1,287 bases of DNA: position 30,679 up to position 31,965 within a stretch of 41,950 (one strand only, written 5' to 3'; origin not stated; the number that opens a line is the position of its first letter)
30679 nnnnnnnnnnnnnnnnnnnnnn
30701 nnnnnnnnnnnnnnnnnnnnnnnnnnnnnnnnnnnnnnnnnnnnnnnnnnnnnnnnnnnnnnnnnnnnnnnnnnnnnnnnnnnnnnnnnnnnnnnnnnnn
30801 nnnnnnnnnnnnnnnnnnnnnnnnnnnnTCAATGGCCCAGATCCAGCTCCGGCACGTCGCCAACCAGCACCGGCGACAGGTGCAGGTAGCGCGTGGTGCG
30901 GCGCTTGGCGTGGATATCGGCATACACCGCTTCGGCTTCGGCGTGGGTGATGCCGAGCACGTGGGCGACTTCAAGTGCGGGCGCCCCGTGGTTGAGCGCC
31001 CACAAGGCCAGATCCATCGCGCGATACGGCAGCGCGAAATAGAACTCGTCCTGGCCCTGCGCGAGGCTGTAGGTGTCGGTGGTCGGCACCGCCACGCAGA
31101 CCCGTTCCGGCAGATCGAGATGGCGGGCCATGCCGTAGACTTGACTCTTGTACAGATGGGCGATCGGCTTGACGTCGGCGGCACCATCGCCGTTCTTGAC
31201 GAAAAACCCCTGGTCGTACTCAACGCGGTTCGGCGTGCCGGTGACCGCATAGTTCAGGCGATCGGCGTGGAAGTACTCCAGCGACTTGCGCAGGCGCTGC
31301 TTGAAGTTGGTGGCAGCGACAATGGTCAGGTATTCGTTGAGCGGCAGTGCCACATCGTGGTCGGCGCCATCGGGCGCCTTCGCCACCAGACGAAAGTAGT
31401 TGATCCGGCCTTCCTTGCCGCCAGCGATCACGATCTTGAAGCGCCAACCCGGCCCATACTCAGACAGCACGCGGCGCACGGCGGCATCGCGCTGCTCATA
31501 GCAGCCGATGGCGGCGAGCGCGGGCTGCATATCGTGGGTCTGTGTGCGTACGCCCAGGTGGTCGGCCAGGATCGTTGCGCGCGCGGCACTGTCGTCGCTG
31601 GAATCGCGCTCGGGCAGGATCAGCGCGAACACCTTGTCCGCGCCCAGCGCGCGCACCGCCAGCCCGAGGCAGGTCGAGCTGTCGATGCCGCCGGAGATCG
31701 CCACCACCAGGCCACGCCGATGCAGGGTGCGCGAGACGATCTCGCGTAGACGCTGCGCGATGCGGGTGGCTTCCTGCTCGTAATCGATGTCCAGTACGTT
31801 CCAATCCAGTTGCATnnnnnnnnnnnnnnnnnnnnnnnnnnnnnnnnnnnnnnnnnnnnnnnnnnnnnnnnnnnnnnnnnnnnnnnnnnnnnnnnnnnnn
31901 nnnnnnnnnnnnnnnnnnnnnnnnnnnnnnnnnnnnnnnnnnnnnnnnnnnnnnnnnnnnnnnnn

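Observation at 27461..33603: Translationally coupled ACP, AMP-ligase, NadE-like, GNAT/FemAB-like and lyase-like operon: a carrier-protein-dependent decoration pathway of unknown chemistry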

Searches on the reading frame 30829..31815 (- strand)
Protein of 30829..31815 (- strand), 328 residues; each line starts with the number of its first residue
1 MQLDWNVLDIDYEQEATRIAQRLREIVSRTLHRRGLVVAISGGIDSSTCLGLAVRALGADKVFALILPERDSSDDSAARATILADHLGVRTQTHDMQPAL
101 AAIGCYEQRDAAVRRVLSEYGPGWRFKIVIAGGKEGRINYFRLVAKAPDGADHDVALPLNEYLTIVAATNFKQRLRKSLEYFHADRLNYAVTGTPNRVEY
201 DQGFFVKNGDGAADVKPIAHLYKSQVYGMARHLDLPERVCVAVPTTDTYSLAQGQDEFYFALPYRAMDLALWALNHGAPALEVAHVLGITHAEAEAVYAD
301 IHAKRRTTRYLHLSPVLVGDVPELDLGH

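Call 4: search_protein_families(library=pfam, proteins=[window:30829-31815:-], max_evalue=0.01)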
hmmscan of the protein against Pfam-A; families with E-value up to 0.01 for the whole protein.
window:30829-31815:- (328 aa): 3 families
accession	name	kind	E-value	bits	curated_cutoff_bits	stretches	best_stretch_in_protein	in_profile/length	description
PF02540.23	NAD_synthase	-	2e-42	145.4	21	2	165-299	98-230/242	NAD synthase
PF00733.27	Asn_synthase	-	2.2e-05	24.7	21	1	19-99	2-82/354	Asparagine synthase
PF06508.19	QueC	-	0.0034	17.3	22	0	37-97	3-61/210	Queuosine biosynthesis protein QueC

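Call 5: search_protein_families(library=ncbifam, proteins=[window:30829-31815:-], max_evalue=0.01)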
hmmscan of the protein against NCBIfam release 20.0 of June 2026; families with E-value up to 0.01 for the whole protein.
window:30829-31815:- (328 aa): 11 families
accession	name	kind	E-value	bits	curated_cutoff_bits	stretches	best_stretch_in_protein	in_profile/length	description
NF002048.0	PRK00876.1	subfamily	4.3e-139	462.9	313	1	5-320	9-325/330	NAD(+) synthase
NF010587.0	PRK13980.1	equivalog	3.4e-47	160.9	255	2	166-301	111-245/267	NAD+ synthase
TIGR00552.1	nadE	equivalog_domain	3.8e-39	134.4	63.65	2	161-273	102-212/251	NAD(+) synthase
NF001979.1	PRK00768.1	equivalog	2.1e-22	79.9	250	2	167-268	131-233/266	NAD(+) synthase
NF010588.0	PRK13981.1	equivalog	3.2e-19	68.8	479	2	23-102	276-354/546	NAD+ synthase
TIGR00268.2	TIGR00268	equivalog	4.9e-10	39.1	150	1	33-97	13-77/259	ATP-dependent sacrificial sulfur transferase LarE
NF002730.0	PRK02628.1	equivalog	9.9e-06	24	473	1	18-100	349-431/677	NAD(+) synthase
TIGR01536.1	asn_synth_AEB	equivalog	0.00019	20.6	267.1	1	5-97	219-316/517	asparagine synthase (glutamine-hydrolyzing)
TIGR00884.1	guaA_Cterm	equivalog_domain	0.00023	20.6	338.75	0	23-66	7-48/310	glutamine-hydrolyzing GMP synthase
NF000848.1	PRK00074.1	equivalog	0.00031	19.5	400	1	16-65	196-245/512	glutamine-hydrolyzing GMP synthase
TIGR00364.1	TIGR00364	equivalog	0.0057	16.2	150.3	0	37-97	2-60/201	7-cyano-7-deazaguanine synthase QueC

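Call 10: find_homologous_proteins(query=window:30829-31815:-, max_evalue=1e-10)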
Query window:30829-31815:- (328 aa): 8000 proteins with E <= 1e-10 among 8000 candidates; the best 120 are listed.
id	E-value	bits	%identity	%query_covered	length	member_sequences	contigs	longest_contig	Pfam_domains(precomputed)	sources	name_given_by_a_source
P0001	2.3e-208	709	96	100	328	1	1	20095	PF00733.28,PF02540.24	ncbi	-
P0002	2.3e-197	673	91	99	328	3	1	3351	PF02540.24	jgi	jgi:NAD+ synthase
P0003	6.0e-197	671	74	74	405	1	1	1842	PF00733.28,PF02540.24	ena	-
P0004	1.1e-196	670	90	99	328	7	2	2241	PF02540.24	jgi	jgi:NAD+ synthase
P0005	2.4e-188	643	87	99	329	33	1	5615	PF02540.24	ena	-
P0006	5.1e-188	642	89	99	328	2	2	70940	PF00733.28,PF02540.24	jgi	jgi:NAD+ synthase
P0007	4.1e-177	606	83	99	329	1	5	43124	PF02540.24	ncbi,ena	-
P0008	1.7e-176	604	83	99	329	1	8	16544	PF02540.24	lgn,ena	-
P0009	1.3e-172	591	82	98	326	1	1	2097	PF00733.28,PF02540.24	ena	-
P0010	2.2e-172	591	81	99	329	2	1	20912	PF00733.28,PF02540.24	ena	-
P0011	2.5e-171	587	79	99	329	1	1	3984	PF00733.28,PF02540.24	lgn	-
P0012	4.8e-171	586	81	99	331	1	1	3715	PF02540.24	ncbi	-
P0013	3.3e-167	574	78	99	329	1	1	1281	PF00733.28,PF02540.24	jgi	jgi:NAD+ synthase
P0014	4.3e-166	570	77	99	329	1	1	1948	PF00733.28,PF02540.24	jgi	jgi:NAD+ synthase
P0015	5.7e-166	570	79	99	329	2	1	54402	PF02540.24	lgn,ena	-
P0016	2.2e-165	568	80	98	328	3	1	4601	PF02540.24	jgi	-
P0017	2.8e-165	567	79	98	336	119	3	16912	PF02540.24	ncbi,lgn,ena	-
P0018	3.0e-165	567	79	98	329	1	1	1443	PF02540.24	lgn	-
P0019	4.0e-165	567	79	99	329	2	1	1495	PF02540.24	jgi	jgi:NAD+ synthase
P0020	1.2e-164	565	78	100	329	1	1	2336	PF02540.24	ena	-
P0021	1.8e-164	565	76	99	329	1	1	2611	PF00733.28,PF02540.24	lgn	-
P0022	1.9e-164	565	78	100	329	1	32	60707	PF02540.24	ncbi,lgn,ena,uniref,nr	ncbi:NAD(+) synthase [Dokdonella sp.]|uniref:NAD(+) synthase n=1 Tax=Dokdonella sp. TaxID=2291710 Re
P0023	1.9e-164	565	78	98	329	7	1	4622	PF02540.24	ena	-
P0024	2.0e-164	565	78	100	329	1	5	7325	PF02540.24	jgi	jgi:NAD+ synthase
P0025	3.8e-164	564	78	99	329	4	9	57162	PF02540.24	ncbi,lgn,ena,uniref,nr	ncbi:MAG: NAD(+) synthase [Dokdonella sp.]|uniref:NAD(+) synthase n=1 Tax=Dokdonella sp. TaxID=22917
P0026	6.6e-164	563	77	100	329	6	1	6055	PF02540.24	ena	-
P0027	8.4e-164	562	79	98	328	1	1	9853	PF02540.24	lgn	-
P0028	1.0e-163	562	76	99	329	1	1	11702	PF02540.24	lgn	-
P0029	1.0e-163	562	76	99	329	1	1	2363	PF02540.24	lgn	-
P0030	1.5e-163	562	76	99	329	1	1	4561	PF00733.28,PF02540.24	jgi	jgi:NAD+ synthase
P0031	1.6e-163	562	77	100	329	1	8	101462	PF02540.24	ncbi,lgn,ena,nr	ncbi:MAG: NAD(+) synthase [Dokdonella sp.]|nr:MAG: NAD(+) synthase [Gammaproteobacteria bacterium] T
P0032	1.7e-163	561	76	99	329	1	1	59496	PF00733.28,PF02540.24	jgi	jgi:NAD+ synthase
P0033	2.9e-163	561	77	100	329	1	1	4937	PF02540.24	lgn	-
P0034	3.6e-163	560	77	100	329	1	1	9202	PF02540.24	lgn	-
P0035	3.8e-163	560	77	100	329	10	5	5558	PF02540.24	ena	-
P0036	4.0e-163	560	76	99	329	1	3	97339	PF00733.28,PF02540.24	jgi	jgi:NAD+ synthase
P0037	7.1e-163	559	78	98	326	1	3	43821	PF00733.28,PF02540.24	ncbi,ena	-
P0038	9.2e-163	559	78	98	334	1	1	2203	PF02540.24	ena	-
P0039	9.2e-163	559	79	98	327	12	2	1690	PF00733.28,PF02540.24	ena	-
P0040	1.7e-162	558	76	99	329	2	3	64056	PF00733.28,PF02540.24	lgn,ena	-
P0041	2.0e-162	558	78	98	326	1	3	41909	PF00733.28,PF02540.24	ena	-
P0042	2.2e-162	558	75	99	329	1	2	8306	PF00733.28,PF02540.24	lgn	-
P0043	2.3e-162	558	78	98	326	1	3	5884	PF00733.28,PF02540.24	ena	-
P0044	2.4e-162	558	78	98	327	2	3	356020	PF00733.28,PF02540.24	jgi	jgi:NAD+ synthase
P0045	2.6e-162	558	77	99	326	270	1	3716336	PF00733.28,PF02540.24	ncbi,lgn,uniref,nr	ncbi:NAD(+) synthase [Pseudoxanthomonas mexicana]|uniref:NAD(+) synthase n=1 Tax=Pseudoxanthomonas m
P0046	2.6e-162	558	78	99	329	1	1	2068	PF02540.24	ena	-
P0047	2.7e-162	557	78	98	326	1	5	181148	PF00733.28,PF02540.24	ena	-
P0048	3.3e-162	557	78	98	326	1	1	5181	PF00733.28,PF02540.24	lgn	-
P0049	3.9e-162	557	76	99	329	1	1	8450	PF00733.28,PF02540.24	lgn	-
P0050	4.5e-162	557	76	100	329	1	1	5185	PF02540.24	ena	-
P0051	5.1e-162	557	77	98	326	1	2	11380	PF00733.28,PF02540.24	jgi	jgi:NAD+ synthase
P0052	6.7e-162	556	77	98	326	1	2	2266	PF00733.28,PF02540.24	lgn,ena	-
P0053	6.8e-162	556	76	100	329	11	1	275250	PF02540.24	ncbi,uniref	ncbi:NAD(+) synthase [Dokdonella sp.]|uniref:NAD(+) synthase n=1 Tax=Dokdonella sp. TaxID=2291710 Re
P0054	8.6e-162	556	77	100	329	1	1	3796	PF02540.24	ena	-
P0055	1.2e-161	555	77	100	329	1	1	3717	PF00733.28,PF02540.24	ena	-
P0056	1.6e-161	555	77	98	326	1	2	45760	PF00733.28,PF02540.24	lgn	-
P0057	1.8e-161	555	78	98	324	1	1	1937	PF02540.24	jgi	jgi:NAD+ synthase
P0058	2.3e-161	554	77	99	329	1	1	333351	PF02540.24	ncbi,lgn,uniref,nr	ncbi:NAD(+) synthase [Dokdonella immobilis]|uniref:NH(3)-dependent NAD(+) synthetase n=1 Tax=Dokdone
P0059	3.4e-161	554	77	98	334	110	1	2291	PF02540.24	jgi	jgi:NAD+ synthase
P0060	6.8e-161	553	75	99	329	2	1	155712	PF00733.28,PF02540.24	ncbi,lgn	-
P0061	7.7e-161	553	78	99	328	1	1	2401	PF02540.24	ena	-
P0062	7.9e-161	553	78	99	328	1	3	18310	PF02540.24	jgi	jgi:NAD+ synthase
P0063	8.9e-161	552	76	98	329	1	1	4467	PF00733.28,PF02540.24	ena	-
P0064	9.5e-161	552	79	98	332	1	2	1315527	PF00733.28,PF02540.24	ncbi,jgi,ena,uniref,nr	ncbi:NAD(+) synthase [Pseudoxanthomonas sangjuensis]|uniref:NAD(+) synthase n=1 Tax=Pseudoxanthomona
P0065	1.1e-160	552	77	98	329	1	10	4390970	PF02540.24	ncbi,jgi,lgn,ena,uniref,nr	ncbi:NAD(+) synthase [Pseudoxanthomonas japonensis]|jgi:NAD+ synthase|uniref:NAD(+) synthase n=1 Tax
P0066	1.4e-160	552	76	98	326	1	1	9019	PF00733.28,PF02540.24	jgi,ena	jgi:NAD+ synthase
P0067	1.5e-160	552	76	98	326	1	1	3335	PF00733.28,PF02540.24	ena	-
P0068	1.6e-160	552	77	99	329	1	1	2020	PF02540.24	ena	-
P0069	1.7e-160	552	77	99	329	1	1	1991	PF02540.24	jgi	-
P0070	1.8e-160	551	76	100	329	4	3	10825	PF02540.24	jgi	jgi:NAD+ synthase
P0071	2.0e-160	551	77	98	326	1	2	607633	PF00733.28,PF02540.24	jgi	jgi:NAD+ synthase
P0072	2.0e-160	551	77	98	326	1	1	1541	PF00733.28,PF02540.24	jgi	jgi:NAD+ synthase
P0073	2.1e-160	551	76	98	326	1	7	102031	PF00733.28,PF02540.24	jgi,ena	jgi:NAD+ synthase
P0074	2.6e-160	551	76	99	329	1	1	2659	PF00733.28,PF02540.24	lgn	-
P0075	2.7e-160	551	77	99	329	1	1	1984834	PF02540.24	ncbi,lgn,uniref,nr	ncbi:NAD(+) synthase [Pseudoxanthomonas sp. PXM01]|uniref:NAD(+) synthase n=1 Tax=Pseudoxanthomonas 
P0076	2.8e-160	551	77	98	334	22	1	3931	PF02540.24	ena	-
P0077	2.9e-160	551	77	98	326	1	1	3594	PF00733.28,PF02540.24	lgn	-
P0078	3.3e-160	551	77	99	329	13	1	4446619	PF02540.24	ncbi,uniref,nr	ncbi:NAD(+) synthase [Dokdonella koreensis]|uniref:NH(3)-dependent NAD(+) synthetase n=1 Tax=Dokdone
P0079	3.3e-160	551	76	100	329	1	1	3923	PF02540.24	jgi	jgi:NAD+ synthase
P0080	3.6e-160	550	77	98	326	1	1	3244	PF00733.28,PF02540.24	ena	-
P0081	3.7e-160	550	77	98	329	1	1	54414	PF02540.24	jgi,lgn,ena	-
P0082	3.8e-160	550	77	99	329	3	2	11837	PF02540.24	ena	-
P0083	4.5e-160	550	76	99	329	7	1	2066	PF02540.24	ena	-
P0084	5.0e-160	550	77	99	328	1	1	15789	PF02540.24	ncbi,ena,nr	ncbi:MAG: NAD(+) synthase [Xanthomonadales bacterium]|nr:NAD(+) synthase [Xanthomonadales bacterium]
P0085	5.3e-160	550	77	99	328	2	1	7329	PF02540.24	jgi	jgi:NAD+ synthase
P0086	5.3e-160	550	77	98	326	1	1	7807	PF00733.28,PF02540.24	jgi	jgi:NAD+ synthase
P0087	5.3e-160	550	77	98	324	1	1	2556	PF02540.24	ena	-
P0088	5.5e-160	550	78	99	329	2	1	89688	PF02540.24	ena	-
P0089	5.7e-160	550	77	99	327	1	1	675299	PF02540.24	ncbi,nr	ncbi:MAG: NAD(+) synthase [Lysobacteraceae bacterium]|nr:MAG: NAD(+) synthase [Xanthomonadaceae bact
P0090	6.1e-160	550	77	98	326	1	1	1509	PF00733.28,PF02540.24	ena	-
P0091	6.4e-160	550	75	99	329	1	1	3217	PF00733.28,PF02540.24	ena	-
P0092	6.8e-160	550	76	98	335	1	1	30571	PF00733.28,PF02540.24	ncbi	-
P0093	7.0e-160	550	77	98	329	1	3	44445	PF02540.24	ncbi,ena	-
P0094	7.0e-160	550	78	98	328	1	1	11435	PF02540.24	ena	-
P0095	7.6e-160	549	76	98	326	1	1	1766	PF00733.28,PF02540.24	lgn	-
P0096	7.7e-160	549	75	99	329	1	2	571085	PF00733.28,PF02540.24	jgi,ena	jgi:NAD+ synthase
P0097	8.8e-160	549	77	98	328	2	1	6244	PF00733.28,PF02540.24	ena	-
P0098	9.1e-160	549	77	98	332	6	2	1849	PF00733.28,PF02540.24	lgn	-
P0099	9.6e-160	549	78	98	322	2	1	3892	PF02540.24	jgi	jgi:NAD+ synthase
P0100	9.6e-160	549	77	98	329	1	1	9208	PF02540.24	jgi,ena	-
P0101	1.1e-159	549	76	98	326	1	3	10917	PF00733.28,PF02540.24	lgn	-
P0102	1.1e-159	549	76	98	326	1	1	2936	PF00733.28,PF02540.24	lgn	-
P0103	1.1e-159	549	77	99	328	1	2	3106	PF02540.24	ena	-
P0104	1.2e-159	549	77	99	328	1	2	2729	PF02540.24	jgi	-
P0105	1.2e-159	549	76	98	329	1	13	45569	PF02540.24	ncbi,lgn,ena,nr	ncbi:MAG: NAD(+) synthase [Stenotrophomonas acidaminiphila]|nr:MAG: NAD(+) synthase [Stenotrophomona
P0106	1.3e-159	549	76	98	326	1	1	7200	PF00733.28,PF02540.24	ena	-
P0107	1.3e-159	549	77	99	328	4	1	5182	PF02540.24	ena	-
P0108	1.6e-159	548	77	99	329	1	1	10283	PF02540.24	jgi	jgi:NAD+ synthase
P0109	1.7e-159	548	76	99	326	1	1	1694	PF02540.24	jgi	jgi:NAD+ synthase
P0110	2.0e-159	548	77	99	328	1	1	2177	PF02540.24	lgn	-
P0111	2.1e-159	548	76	100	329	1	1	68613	PF02540.24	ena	-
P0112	2.5e-159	548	77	99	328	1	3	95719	PF02540.24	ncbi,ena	-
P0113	2.8e-159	548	77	99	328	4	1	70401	PF02540.24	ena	-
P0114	3.2e-159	547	77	98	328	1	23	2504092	PF02540.24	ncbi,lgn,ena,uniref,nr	ncbi:MAG TPA: NAD(+) synthase [Dokdonella sp.]|uniref:NAD(+) synthase n=1 Tax=Dokdonella sp. TaxID=2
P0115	3.2e-159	547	77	98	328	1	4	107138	PF02540.24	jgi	-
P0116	3.4e-159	547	75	100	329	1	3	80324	PF02540.24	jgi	jgi:NAD+ synthase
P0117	3.5e-159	547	75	100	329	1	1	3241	PF02540.24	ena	-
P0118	4.6e-159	547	76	98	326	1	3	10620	PF00733.28,PF02540.24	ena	-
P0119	5.5e-159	547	76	98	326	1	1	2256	PF00733.28,PF02540.24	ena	-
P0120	5.7e-159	547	76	98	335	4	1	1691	PF00733.28,PF02540.24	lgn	-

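Call 11: find_encoding_contigs(protein=P0045, flank=10000, max_places=3)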
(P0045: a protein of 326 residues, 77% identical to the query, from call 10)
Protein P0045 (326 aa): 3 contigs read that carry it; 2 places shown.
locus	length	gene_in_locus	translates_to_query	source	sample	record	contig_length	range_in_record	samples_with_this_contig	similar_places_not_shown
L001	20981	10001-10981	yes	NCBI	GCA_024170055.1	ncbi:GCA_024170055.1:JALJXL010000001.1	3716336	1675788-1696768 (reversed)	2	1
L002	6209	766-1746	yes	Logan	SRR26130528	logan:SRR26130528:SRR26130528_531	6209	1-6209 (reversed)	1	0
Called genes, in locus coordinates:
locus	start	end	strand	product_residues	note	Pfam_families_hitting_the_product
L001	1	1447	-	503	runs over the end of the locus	PF01943:Polysacc_synt, PF13440:Polysacc_synt_3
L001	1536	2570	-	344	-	PF01757:Acyl_transf_3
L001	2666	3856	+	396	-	PF13439:Glyco_transf_4, PF20706:GT4-conflict (weak), PF00534:Glycos_transf_1, PF13692:Glyco_trans_1_4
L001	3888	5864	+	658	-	PF13522:GATase_6, PF13537:GATase_7, PF00733:Asn_synthase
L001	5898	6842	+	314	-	PF13649:Methyltransf_25 (faint), PF08241:Methyltransf_11 (weak)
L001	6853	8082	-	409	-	PF07995:GSDH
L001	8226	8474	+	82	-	-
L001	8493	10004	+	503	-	PF00501:AMP-binding, PF13193:AMP-binding_C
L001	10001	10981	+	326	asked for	PF00733:Asn_synthase (weak), PF02540:NAD_synthase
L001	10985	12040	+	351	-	-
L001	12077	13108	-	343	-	PF01522:Polysacc_deac_1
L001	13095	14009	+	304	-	PF00535:Glycos_transf_2, PF10111:Glyco_tranf_2_2, PF13641:Glyco_tranf_2_3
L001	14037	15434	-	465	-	PF02397:Bac_transf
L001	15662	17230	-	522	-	PF13229:Beta_helix (weak)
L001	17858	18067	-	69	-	PF02599:CsrA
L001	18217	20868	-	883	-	PF01411:tRNA-synt_2c, PF07973:tRNA_SAD, PF02272:DHHA1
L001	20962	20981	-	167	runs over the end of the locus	PF21982:RecX_HTH1, PF02631:RecX_HTH2, PF21981:RecX_HTH3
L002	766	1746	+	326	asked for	PF00733:Asn_synthase (weak), PF02540:NAD_synthase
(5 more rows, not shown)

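Call 12: find_encoding_contigs(protein=P0078, flank=10000, max_places=3)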
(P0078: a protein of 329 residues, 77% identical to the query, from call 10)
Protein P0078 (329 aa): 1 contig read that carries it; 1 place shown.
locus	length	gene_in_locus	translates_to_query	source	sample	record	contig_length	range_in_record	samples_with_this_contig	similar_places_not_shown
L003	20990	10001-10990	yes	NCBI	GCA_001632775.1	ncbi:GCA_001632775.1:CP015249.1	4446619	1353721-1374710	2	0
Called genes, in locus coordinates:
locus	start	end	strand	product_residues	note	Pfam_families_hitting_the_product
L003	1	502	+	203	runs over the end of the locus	PF05401:NodS, PF02353:CMAS (faint), PF13489:Methyltransf_23, PF13847:Methyltransf_31, PF08241:Methyltransf_11, PF08242:Methyltransf_12, PF13649:Methyltransf_25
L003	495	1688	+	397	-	PF13692:Glyco_trans_1_4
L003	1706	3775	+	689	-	PF01408:GFO_IDH_MocA, PF22725:GFO_IDH_MocA_C3, PF05368:NmrA, PF01073:3Beta_HSD, PF01370:Epimerase, PF13460:NAD_binding_10, PF16363:GDP_Man_Dehyd, PF07993:NAD_binding_4, +1 more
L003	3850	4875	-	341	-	PF01757:Acyl_transf_3, PF07786:HGSNAT_cat (weak)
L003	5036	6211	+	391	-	PF13439:Glyco_transf_4, PF00534:Glycos_transf_1, PF13692:Glyco_trans_1_4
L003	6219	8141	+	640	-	PF13522:GATase_6, PF13537:GATase_7, PF00733:Asn_synthase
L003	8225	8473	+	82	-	-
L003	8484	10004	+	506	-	PF00501:AMP-binding, PF13193:AMP-binding_C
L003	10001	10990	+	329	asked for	PF02540:NAD_synthase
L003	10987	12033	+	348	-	-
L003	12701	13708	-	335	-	PF01522:Polysacc_deac_1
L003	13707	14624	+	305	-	PF00535:Glycos_transf_2, PF10111:Glyco_tranf_2_2, PF13641:Glyco_tranf_2_3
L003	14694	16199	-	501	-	-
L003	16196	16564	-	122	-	-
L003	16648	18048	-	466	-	PF02397:Bac_transf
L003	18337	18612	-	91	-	-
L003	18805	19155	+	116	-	PF00355:Rieske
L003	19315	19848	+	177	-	PF00719:Pyrophosphatase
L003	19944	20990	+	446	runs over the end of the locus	PF07992:Pyr_redox_2, PF12831:FAD_oxidored, PF13738:Pyr_redox_3, PF00070:Pyr_redox, PF02852:Pyr_redox_dim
